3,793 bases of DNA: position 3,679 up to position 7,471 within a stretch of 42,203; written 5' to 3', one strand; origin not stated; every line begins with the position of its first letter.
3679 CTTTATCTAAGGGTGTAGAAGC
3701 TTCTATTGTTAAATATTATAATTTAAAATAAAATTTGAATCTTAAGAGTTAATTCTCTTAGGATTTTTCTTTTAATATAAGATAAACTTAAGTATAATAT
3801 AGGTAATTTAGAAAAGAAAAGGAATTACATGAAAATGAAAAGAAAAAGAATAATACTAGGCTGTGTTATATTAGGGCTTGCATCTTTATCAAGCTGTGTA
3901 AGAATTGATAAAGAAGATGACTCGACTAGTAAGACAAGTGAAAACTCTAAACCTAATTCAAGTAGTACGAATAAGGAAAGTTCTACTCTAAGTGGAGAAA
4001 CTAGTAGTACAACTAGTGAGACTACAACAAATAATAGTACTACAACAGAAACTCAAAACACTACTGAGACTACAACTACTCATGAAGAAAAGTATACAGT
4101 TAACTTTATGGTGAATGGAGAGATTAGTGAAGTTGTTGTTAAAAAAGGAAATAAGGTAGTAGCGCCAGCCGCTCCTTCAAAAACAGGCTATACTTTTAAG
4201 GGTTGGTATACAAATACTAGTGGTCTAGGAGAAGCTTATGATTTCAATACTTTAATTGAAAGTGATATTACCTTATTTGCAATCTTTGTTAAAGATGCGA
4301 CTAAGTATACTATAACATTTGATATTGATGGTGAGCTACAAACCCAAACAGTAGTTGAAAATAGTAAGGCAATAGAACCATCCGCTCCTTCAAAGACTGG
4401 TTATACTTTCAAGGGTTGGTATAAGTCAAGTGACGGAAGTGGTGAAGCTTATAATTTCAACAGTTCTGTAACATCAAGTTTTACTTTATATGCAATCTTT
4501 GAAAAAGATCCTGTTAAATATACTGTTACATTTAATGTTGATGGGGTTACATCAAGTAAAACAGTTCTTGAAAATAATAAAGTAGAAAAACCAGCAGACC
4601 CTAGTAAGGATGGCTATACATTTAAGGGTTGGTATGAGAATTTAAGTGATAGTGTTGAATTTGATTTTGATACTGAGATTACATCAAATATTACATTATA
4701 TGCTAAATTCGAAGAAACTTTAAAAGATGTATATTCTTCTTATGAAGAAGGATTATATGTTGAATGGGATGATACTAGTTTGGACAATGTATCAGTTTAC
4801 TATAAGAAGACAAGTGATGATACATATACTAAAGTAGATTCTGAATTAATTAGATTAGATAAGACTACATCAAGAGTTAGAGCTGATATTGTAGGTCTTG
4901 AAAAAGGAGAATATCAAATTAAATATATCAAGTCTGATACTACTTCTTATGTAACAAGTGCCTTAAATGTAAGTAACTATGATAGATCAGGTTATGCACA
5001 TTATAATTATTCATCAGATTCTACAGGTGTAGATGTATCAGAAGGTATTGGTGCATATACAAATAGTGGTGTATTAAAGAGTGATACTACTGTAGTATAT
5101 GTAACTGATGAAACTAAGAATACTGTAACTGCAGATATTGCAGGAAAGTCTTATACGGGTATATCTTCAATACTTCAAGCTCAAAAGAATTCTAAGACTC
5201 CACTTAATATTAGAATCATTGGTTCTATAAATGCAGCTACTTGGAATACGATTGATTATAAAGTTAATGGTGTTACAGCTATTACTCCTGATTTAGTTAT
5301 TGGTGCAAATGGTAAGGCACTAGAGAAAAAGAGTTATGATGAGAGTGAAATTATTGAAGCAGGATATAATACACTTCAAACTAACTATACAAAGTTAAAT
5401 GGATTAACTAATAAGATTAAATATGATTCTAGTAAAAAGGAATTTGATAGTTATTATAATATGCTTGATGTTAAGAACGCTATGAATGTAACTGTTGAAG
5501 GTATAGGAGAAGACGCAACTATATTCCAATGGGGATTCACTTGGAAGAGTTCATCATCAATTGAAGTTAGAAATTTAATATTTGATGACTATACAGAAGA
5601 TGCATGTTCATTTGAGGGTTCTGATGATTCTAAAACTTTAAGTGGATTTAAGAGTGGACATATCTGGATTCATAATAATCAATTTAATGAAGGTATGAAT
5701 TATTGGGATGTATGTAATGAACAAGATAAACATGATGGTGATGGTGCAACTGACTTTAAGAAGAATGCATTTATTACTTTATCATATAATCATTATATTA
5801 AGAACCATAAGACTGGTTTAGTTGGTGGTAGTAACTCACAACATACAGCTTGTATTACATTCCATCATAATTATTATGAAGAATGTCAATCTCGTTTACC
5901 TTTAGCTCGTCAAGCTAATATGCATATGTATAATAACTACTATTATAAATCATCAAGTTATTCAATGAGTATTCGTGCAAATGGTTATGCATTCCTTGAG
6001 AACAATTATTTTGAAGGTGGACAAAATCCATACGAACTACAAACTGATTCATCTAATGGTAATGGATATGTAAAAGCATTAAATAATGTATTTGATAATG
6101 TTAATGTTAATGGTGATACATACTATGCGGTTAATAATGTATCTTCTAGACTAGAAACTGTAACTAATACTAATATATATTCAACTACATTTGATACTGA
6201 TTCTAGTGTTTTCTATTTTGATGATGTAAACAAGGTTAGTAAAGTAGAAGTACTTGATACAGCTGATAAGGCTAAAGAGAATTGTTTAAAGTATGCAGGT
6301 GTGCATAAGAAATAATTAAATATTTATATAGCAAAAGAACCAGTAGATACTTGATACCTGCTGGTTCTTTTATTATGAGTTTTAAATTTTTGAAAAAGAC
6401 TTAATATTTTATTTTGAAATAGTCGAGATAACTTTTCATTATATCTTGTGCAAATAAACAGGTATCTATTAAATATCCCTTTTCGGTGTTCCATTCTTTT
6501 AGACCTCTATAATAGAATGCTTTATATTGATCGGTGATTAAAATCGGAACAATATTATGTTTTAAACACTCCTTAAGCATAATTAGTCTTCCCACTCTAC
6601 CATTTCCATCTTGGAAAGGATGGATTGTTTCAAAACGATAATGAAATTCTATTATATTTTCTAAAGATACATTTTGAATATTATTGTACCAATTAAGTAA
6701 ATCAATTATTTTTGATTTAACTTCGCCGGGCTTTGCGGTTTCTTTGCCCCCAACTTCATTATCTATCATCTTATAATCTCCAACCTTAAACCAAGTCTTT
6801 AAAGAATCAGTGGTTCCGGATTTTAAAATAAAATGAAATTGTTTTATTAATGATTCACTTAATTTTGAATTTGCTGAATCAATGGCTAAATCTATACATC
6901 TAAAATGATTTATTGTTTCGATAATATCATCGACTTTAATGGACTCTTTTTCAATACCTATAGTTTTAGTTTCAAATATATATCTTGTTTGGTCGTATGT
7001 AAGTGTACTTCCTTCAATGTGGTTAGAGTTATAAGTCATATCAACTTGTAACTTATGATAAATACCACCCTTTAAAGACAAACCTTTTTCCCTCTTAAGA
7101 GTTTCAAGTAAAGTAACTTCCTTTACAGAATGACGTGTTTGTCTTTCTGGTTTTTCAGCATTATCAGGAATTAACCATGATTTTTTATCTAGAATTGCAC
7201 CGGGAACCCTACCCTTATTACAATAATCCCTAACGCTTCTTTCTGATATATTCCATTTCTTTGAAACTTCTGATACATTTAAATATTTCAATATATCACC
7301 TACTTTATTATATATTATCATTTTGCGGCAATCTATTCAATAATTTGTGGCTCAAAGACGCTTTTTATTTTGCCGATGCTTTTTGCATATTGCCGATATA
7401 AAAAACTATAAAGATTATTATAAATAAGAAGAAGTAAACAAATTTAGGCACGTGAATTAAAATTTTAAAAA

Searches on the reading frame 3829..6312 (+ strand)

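Call 89: search_protein_families(library=pfam, proteins=[window:3829-6312:+], max_evalue=0.00001)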
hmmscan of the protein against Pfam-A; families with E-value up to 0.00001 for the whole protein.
window:3829-6312:+ (828 aa): 2 families
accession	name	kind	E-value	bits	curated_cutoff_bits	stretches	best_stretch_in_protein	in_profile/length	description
PF09479.16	Flg_new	-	4.3e-52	174.5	27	3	231-293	1-65/65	Listeria-Bacteroides repeat domain (List_Bact_rpt)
PF00544.25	Pectate_lyase_4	-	3.9e-23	82.6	24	1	530-728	13-211/211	Pectate lyase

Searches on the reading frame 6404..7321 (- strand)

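Call 89: search_protein_families(library=pfam, proteins=[window:6404-7321:-], max_evalue=0.00001)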
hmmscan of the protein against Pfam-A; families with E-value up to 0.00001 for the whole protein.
window:6404-7321:- (306 aa): 1 family
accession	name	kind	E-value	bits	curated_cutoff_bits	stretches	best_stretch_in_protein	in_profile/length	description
PF02661.23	Fic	-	5.5e-16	59.6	24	1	154-249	2-90/93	Fic/DOC family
